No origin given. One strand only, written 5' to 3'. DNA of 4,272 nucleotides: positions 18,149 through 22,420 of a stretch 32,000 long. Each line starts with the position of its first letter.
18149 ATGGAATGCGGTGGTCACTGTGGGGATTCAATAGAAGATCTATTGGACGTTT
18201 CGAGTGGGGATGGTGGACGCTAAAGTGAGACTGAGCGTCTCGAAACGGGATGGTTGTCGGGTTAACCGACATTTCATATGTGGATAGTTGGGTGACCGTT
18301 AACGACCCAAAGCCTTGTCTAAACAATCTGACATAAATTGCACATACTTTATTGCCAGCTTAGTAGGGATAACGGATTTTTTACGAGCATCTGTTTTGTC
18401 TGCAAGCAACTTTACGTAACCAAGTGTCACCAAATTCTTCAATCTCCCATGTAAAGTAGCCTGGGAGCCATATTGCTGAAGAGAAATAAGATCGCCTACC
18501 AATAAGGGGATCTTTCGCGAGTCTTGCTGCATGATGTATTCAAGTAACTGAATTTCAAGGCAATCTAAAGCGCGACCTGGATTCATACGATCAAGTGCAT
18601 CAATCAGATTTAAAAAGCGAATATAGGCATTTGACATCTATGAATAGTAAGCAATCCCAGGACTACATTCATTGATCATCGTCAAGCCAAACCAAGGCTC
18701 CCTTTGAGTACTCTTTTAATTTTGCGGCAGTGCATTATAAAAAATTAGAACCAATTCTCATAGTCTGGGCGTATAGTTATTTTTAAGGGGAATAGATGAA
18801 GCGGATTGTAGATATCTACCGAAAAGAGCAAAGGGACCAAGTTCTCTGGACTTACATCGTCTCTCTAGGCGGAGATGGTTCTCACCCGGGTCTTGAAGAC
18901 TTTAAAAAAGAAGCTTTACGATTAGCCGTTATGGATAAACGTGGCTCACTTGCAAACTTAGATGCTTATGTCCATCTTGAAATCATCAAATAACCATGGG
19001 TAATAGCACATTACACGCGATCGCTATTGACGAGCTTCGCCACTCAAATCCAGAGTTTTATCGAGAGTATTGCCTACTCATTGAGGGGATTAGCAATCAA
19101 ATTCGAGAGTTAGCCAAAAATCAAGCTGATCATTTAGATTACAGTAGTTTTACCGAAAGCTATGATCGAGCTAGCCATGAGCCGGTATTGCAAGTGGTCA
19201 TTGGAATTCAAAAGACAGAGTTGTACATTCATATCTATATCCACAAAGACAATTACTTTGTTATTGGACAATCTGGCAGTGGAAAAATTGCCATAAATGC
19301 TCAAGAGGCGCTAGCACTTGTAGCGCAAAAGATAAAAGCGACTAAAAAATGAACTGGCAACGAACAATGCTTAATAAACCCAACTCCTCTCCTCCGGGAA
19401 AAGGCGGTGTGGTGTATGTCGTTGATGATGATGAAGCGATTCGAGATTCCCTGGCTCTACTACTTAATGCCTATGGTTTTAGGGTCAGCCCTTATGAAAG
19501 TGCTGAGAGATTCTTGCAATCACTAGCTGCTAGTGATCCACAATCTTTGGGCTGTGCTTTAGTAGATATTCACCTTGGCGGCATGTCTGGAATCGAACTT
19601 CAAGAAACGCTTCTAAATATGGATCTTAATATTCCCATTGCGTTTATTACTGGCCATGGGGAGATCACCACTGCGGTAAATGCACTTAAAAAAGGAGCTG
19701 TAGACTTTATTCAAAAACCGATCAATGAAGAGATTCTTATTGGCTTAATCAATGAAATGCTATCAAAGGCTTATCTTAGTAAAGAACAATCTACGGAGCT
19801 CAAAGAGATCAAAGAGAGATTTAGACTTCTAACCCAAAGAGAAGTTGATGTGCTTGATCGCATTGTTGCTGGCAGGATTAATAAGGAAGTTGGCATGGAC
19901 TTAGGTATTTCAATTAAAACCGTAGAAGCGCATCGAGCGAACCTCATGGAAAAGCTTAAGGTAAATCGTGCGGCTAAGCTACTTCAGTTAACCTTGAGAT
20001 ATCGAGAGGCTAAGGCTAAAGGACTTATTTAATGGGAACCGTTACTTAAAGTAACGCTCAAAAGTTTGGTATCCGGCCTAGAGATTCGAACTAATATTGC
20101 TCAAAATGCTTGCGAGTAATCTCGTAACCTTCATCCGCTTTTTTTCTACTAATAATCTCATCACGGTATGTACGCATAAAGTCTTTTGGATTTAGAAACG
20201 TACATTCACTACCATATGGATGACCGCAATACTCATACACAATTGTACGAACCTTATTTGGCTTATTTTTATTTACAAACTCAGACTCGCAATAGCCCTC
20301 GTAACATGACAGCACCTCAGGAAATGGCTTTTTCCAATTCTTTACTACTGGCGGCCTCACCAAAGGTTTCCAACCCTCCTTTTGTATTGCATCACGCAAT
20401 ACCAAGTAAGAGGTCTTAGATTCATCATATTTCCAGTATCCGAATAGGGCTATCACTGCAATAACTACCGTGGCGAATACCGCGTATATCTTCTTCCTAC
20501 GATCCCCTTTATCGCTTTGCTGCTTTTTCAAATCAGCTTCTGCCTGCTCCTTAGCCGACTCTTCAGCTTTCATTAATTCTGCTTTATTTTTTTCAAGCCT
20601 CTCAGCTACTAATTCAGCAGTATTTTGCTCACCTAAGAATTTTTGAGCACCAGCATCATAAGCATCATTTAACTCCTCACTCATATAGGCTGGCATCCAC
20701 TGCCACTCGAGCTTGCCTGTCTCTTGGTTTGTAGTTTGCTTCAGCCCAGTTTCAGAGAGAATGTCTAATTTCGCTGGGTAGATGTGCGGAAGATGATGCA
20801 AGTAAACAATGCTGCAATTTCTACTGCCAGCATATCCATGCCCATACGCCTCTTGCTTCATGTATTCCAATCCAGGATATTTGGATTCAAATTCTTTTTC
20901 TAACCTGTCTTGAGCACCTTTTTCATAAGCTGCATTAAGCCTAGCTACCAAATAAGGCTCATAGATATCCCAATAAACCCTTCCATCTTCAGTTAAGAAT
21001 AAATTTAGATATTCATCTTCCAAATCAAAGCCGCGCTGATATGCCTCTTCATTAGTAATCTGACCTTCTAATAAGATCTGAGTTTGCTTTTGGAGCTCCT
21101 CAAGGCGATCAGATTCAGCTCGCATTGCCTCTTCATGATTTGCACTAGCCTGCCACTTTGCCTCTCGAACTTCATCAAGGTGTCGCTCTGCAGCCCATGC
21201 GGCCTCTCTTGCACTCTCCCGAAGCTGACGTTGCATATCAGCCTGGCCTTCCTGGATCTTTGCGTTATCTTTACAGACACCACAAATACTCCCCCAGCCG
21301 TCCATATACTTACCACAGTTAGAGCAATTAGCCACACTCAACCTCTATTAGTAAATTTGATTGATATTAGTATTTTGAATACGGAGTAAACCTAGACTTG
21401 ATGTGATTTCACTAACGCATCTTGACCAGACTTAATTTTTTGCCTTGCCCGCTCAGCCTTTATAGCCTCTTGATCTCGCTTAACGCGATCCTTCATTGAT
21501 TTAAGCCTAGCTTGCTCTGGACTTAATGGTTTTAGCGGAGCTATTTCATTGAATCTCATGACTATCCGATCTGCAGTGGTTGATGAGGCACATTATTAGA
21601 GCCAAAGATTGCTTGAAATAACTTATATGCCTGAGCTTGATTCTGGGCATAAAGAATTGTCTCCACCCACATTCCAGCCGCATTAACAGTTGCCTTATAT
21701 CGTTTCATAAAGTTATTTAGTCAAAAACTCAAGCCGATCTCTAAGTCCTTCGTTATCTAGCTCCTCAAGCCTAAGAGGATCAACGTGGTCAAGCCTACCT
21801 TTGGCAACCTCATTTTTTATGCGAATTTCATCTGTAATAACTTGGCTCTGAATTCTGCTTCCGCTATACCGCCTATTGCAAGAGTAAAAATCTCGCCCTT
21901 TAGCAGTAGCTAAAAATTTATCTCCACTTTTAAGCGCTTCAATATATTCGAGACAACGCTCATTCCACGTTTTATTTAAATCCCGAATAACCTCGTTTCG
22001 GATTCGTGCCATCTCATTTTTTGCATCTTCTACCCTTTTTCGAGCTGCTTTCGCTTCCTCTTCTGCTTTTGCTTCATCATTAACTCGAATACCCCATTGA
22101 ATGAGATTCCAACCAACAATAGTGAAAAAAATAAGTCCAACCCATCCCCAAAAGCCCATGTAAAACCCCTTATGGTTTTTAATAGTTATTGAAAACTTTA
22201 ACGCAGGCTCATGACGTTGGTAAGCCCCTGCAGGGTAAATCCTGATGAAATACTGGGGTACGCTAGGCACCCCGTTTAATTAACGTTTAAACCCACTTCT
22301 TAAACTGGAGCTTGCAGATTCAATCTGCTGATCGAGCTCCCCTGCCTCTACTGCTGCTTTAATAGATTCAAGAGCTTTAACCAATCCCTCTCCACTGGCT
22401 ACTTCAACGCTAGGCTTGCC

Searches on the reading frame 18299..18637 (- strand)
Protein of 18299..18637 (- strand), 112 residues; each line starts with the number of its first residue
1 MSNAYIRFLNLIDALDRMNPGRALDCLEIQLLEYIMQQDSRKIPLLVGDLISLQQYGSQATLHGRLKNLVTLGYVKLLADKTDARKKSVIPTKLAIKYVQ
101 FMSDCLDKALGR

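Call 114: search_protein_families(library=padloc, proteins=[window:18299-18637:-], max_evalue=0.01)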
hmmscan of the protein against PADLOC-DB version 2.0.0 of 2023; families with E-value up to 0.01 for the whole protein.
window:18299-18637:- (112 aa): 1 family
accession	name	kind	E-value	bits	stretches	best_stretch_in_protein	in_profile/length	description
PDLC01853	CARF3--CARF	-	0.0095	13.6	0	28-91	140-200/209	-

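Call 115: search_protein_families(library=phrogs, proteins=[window:18299-18637:-], max_evalue=0.01)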
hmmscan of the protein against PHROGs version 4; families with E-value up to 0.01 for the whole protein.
window:18299-18637:- (112 aa): 0 families

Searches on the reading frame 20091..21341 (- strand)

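Call 58: search_protein_families(library=pfam, proteins=[window:20091-21341:-], max_evalue=0.05)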
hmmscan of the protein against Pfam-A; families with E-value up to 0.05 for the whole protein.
window:20091-21341:- (416 aa): 0 families

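Call 114: search_protein_families(library=padloc, proteins=[window:20091-21341:-], max_evalue=0.01)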
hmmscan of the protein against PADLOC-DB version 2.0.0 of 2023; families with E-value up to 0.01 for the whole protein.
window:20091-21341:- (416 aa): 1 family
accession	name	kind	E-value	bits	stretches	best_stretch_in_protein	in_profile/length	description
PDLC04874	PDC-S05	-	0.00064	17.3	1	212-261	102-149/165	-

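Call 115: search_protein_families(library=phrogs, proteins=[window:20091-21341:-], max_evalue=0.01)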
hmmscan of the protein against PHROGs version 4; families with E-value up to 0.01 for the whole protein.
window:20091-21341:- (416 aa): 0 families

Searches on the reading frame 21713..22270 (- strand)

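Call 58: search_protein_families(library=pfam, proteins=[window:21713-22270:-], max_evalue=0.05)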
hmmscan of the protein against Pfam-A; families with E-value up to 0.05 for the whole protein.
window:21713-22270:- (185 aa): 2 families
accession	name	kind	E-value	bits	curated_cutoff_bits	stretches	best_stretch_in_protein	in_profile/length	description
PF18058.6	SbsC_C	-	0.0091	16.8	27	1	68-119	22-72/131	SbsC C-terminal domain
PF16494.10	Na_Ca_ex_C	-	0.013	16.5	25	1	67-131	53-113/137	C-terminal extension of sodium/calcium exchanger domain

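Call 114: search_protein_families(library=padloc, proteins=[window:21713-22270:-], max_evalue=0.01)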
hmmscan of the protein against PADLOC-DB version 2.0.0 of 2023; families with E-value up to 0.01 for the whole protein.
window:21713-22270:- (185 aa): 0 families

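Call 115: search_protein_families(library=phrogs, proteins=[window:21713-22270:-], max_evalue=0.01)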
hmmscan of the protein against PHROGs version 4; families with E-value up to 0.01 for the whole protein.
window:21713-22270:- (185 aa): 0 families
